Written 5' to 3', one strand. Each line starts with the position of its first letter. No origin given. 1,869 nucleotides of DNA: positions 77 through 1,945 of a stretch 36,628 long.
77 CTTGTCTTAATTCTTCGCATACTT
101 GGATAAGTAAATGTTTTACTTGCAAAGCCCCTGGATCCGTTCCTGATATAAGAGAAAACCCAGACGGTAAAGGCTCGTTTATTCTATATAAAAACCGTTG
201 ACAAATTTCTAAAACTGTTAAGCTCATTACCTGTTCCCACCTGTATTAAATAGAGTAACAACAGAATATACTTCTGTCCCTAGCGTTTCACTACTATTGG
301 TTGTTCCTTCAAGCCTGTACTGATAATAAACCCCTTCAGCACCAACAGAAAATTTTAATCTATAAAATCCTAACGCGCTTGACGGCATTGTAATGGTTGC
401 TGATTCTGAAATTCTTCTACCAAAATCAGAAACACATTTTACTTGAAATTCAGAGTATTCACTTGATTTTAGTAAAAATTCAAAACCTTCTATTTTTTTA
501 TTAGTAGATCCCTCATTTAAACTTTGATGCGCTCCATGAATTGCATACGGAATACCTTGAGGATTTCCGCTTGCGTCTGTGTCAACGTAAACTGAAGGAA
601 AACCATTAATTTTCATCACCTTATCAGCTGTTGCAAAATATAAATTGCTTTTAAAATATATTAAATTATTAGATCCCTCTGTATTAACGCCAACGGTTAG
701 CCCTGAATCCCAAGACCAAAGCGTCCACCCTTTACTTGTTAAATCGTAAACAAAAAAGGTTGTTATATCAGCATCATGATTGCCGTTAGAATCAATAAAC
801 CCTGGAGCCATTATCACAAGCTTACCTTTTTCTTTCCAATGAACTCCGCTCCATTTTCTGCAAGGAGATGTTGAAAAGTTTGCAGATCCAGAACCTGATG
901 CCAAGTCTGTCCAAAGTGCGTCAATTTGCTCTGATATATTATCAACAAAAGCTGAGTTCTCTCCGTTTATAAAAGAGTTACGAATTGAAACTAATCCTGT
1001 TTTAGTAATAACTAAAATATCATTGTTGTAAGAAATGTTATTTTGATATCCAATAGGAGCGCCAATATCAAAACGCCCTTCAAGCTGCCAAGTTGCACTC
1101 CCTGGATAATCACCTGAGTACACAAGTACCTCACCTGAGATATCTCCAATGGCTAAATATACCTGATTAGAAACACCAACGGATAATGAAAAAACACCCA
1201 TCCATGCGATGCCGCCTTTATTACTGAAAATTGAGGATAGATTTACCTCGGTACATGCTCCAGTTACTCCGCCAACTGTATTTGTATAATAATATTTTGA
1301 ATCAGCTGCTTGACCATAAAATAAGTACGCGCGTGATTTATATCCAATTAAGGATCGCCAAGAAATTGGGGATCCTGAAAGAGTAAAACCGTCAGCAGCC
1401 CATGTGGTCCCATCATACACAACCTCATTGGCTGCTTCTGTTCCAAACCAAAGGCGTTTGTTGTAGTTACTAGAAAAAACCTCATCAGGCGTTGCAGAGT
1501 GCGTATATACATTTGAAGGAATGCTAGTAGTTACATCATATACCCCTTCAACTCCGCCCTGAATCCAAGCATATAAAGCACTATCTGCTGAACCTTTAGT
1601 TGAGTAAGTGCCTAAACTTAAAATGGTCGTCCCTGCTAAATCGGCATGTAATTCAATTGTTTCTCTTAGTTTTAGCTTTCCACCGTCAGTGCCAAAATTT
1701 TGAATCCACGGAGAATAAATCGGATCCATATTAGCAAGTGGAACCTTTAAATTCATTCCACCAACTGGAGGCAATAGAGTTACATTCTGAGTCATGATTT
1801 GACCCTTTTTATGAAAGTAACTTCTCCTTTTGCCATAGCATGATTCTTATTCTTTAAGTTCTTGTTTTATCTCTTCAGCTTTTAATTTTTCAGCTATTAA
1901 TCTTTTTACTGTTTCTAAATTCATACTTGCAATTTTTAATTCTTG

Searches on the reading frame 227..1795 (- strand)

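Call 9: search_protein_families(library=phrogs, proteins=[window:227-1795:-])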
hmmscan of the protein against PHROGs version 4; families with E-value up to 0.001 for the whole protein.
window:227-1795:- (522 aa): 1 family
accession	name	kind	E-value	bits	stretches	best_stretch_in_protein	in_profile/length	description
phrog_5107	-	lysis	5.7e-26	92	1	2-464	4-459/533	amidase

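Call 37: search_protein_families(library=pfam, proteins=[window:227-1795:-], max_evalue=0.01)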
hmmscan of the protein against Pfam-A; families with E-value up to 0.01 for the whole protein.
window:227-1795:- (522 aa): 0 families
